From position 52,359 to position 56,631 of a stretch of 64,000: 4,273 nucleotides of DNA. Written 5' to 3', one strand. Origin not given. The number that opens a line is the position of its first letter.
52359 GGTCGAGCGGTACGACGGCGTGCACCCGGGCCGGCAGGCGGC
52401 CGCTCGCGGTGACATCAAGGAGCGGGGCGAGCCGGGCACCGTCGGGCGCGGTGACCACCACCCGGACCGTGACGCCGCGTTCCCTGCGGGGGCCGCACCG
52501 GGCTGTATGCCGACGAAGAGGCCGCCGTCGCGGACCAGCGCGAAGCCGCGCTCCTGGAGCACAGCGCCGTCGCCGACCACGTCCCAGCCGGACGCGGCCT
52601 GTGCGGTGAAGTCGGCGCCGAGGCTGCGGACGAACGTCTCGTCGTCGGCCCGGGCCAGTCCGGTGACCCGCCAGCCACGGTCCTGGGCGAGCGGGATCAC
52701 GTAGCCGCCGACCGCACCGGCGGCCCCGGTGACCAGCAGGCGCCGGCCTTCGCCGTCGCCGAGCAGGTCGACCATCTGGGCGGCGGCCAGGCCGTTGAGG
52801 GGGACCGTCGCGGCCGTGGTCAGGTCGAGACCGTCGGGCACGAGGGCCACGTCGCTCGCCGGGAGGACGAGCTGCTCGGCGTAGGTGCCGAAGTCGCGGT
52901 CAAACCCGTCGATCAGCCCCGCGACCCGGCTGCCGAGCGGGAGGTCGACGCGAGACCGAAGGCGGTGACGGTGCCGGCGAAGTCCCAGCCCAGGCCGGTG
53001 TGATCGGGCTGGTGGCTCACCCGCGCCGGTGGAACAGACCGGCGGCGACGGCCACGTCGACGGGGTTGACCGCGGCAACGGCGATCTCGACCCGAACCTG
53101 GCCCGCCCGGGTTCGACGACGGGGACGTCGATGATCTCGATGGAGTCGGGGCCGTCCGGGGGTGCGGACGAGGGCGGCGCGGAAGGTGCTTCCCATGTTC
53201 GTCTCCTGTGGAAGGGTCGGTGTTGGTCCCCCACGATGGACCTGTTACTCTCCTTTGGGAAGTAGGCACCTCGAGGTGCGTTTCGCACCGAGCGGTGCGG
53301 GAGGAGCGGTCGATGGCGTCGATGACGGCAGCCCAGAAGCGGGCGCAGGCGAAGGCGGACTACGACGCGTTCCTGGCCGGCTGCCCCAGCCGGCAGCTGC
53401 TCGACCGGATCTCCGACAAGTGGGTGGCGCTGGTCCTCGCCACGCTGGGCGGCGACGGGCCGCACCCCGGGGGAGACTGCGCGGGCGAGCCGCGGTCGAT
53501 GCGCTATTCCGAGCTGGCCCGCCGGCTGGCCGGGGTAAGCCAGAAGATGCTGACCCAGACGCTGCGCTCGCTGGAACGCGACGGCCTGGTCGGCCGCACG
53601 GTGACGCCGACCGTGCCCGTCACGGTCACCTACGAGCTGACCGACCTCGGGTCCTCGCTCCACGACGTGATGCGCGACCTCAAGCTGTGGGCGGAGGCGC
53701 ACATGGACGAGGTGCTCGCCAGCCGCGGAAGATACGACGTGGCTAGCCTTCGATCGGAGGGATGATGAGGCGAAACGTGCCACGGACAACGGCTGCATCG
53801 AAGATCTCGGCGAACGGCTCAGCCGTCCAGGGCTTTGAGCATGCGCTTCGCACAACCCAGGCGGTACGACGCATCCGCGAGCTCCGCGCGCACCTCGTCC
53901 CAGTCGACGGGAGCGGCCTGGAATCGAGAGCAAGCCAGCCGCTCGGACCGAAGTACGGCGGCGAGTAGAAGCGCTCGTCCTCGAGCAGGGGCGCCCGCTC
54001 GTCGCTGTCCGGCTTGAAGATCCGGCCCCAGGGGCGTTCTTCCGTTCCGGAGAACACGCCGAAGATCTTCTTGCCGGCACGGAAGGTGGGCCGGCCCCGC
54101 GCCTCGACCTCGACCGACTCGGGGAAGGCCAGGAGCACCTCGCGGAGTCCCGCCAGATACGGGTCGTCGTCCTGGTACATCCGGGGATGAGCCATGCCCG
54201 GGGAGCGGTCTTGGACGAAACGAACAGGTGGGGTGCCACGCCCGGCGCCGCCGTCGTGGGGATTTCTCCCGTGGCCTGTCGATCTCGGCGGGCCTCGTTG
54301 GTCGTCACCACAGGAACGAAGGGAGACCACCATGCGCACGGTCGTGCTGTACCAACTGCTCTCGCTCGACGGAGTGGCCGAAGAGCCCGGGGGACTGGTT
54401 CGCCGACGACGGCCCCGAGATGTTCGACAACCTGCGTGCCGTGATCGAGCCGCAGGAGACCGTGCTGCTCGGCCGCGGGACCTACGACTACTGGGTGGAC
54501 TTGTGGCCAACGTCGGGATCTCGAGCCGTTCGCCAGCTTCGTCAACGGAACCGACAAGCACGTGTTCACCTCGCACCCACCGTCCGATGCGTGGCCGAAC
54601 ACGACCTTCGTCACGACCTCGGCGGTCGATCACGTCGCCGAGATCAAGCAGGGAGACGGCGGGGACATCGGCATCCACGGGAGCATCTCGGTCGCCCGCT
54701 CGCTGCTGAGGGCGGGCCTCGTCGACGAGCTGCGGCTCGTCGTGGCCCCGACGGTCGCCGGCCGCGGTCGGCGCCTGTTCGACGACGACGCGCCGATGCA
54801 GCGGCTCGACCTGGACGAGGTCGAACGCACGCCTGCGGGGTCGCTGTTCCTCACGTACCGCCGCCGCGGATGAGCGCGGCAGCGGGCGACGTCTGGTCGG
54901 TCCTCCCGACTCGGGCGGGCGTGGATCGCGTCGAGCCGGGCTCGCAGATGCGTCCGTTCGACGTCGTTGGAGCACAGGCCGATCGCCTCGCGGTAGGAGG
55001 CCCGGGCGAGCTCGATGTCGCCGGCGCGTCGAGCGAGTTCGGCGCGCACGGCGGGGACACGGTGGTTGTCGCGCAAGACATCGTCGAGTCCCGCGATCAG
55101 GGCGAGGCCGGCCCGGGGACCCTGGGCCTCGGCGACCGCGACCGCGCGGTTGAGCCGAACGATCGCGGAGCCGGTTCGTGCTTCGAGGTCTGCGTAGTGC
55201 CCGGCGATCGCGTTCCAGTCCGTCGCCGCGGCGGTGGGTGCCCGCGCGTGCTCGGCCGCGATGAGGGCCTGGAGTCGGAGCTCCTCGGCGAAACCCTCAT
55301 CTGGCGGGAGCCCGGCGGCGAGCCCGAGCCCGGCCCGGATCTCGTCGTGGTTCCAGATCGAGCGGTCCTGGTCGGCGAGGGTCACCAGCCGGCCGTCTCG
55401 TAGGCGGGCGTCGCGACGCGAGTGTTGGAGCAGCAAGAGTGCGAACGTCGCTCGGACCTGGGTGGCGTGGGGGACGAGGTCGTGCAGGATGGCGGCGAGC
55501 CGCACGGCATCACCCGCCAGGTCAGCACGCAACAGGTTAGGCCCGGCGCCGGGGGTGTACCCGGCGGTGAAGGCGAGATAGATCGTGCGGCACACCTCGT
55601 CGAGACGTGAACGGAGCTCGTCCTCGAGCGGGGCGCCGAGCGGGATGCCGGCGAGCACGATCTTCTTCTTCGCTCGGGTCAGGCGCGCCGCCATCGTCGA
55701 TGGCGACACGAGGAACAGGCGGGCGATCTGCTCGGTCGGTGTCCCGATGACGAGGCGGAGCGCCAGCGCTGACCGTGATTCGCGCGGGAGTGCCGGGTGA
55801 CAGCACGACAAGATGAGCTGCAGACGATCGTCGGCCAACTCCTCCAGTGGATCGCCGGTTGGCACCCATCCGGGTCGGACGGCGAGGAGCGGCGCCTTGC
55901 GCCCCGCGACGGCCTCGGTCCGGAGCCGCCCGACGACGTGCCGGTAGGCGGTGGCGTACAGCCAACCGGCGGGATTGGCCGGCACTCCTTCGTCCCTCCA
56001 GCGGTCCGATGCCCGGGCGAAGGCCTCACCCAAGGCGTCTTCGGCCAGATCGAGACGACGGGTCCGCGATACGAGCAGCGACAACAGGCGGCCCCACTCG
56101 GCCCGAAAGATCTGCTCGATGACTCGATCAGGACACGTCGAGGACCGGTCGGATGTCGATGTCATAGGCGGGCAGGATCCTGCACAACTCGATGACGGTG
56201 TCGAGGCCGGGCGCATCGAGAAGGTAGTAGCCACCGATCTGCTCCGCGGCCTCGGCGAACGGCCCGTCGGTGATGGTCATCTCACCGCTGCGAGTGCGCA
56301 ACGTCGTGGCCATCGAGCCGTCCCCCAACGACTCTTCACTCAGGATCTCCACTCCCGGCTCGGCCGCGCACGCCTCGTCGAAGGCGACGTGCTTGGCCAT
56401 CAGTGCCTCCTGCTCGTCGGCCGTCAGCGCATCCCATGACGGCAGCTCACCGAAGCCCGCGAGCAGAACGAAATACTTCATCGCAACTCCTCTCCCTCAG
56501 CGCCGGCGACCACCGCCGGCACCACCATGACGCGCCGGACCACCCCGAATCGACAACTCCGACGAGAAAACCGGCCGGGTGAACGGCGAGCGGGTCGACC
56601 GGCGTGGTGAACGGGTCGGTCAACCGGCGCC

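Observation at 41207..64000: Frameshift density jumps abruptly right after nrdJ: the core block is nearly clean and the accessory block is riddled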

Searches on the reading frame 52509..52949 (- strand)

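Call 49: search_protein_families(library=pfam, proteins=[window:52509-52949:-], max_evalue=0.001)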
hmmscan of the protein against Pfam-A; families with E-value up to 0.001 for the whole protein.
seq(147 aa): 1 family
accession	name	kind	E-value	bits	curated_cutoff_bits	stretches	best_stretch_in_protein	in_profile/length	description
PF01370.27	Epimerase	-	0.00084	19.3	20.9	0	72-101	2-31/240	NAD dependent epimerase/dehydratase family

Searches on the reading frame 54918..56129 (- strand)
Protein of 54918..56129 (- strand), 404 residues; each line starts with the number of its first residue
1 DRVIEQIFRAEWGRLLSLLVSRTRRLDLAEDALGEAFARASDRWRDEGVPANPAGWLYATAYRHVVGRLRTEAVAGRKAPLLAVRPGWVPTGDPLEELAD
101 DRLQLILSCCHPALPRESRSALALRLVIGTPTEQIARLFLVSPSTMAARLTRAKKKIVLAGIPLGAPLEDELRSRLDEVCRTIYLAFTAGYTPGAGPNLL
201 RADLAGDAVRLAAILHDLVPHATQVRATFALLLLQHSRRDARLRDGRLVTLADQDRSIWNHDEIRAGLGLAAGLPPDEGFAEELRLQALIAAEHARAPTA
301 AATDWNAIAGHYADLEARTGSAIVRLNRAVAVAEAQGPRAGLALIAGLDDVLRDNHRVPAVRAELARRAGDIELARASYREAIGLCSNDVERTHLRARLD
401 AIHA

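Call 10: find_related_loci(query=window:54918-56129:-, collection=genome_contigs, flank=10000)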
Query seq(404 aa) (404 aa) in genome_contigs; peptide patterns used: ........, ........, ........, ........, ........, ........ (x = any residue, [..] = any of these).
156 stretches matched a pattern; 60 encode a relative of the query (tblastn E <= 1e-3); 60 distinct loci.
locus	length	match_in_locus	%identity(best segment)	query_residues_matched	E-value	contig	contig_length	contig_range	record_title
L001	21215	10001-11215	88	1-404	0e+0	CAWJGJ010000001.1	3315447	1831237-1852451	MAG: uncultured Acidimicrobiales bacterium isolate MFD09267.bin.1.253 genome assembly, contig: contig_1114, whole genome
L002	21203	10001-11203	84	3-403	0e+0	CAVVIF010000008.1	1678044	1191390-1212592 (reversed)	MAG: uncultured Microthrixaceae bacterium isolate MFD02840.bin.2.310 genome assembly, contig: contig_7218, whole genome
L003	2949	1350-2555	85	1-402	0e+0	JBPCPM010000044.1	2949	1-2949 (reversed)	MAG: Solirubrobacterales bacterium isolate TH_ant_mag_182 S1Ck127_8463196_flag_0_multi_9.9362_len_2949, whole genome sho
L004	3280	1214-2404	83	3-399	0e+0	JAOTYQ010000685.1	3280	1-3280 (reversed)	MAG: Acidimicrobiia bacterium isolate 21_Jan_SF_Bin50 21_Jan_SF_Bin50_scaffold_39294_c1, whole genome shotgun sequence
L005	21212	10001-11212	83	1-404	0e+0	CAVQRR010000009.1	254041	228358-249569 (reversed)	MAG: uncultured Acidimicrobiales bacterium isolate MFD09779.bin.2.52 genome assembly, contig: contig_28528, whole genome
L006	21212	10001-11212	78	1-404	0e+0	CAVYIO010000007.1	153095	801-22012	MAG: Rhodothermales bacterium isolate MFD03551.bin.2.116 genome assembly, contig: contig_26840, whole genome shotgun seq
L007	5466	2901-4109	80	1-403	0e+0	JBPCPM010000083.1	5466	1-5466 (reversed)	MAG: Solirubrobacterales bacterium isolate TH_ant_mag_182 S1Ck127_2020470_flag_0_multi_15.9719_len_5466, whole genome sh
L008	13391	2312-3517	77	1-402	0e+0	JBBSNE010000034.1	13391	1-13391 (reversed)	MAG: Euzebyales bacterium isolate LS5_sbin.5 LS5_sbin.5_K_197003_L_13391_cov_62.2344, whole genome shotgun sequence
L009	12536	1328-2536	77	1-403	0e+0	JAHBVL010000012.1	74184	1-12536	MAG: Thermomicrobiales bacterium isolate ACE_CHL14 CHL14_12, whole genome shotgun sequence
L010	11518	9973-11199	77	1-404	0e+0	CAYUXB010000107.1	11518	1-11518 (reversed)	MAG TPA_asm: uncultured Acidimicrobiaceae bacterium isolate SRP220891_co3_373 genome assembly, contig: NODE_8740_length_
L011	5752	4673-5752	85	4-363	0e+0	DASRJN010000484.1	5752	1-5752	MAG TPA_asm: Acidimicrobiales bacterium isolate SMAG_U10137 k141_2670198, whole genome shotgun sequence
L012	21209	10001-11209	77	1-403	0e+0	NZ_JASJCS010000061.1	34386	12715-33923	MAG: Ilumatobacter sp. isolate MO_167.B34 MO_167.c_1275, whole genome shotgun sequence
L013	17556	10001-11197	76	1-399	0e+0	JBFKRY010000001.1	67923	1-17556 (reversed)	MAG: Acidimicrobiales bacterium isolate Mix_sand23.2022.09.D.29 k141_56881_length_67923_cov_12.2210, whole genome shotgu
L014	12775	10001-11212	81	1-404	0e+0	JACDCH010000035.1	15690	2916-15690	MAG: Acidimicrobiia bacterium isolate MGR_bin303 SD2897-2912_k127_3725606, whole genome shotgun sequence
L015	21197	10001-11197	76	4-399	0e+0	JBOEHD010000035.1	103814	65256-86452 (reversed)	MAG: Acidimicrobiales bacterium isolate PBSact2 PBS13d_contig_793, whole genome shotgun sequence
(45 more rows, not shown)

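Call 49: search_protein_families(library=pfam, proteins=[window:54918-56129:-], max_evalue=0.001)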
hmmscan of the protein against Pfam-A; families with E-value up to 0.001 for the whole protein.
seq(404 aa): 3 families
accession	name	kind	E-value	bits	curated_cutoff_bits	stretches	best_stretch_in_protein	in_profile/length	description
PF20239.3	DUF6596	-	9e-27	93.8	27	1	175-270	1-97/102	Family of unknown function (DUF6596)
PF08281.18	Sigma70_r4_2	-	1.1e-09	38.2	25.7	1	106-157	3-54/54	Sigma-70, region 4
PF04542.20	Sigma70_r2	-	0.00057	20.1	24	0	13-72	7-68/71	Sigma-70 region 2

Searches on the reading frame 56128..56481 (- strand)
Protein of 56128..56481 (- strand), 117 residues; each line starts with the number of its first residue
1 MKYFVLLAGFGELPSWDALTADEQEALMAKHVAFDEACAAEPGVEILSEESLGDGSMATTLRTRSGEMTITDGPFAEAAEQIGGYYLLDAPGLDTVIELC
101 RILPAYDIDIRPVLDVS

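Call 23: find_encoding_contigs(protein=window:56128-56481:-, flank=10000, max_places=5)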
Protein window:56128-56481:- (117 aa): no gene with exactly this product is on record in the collection.
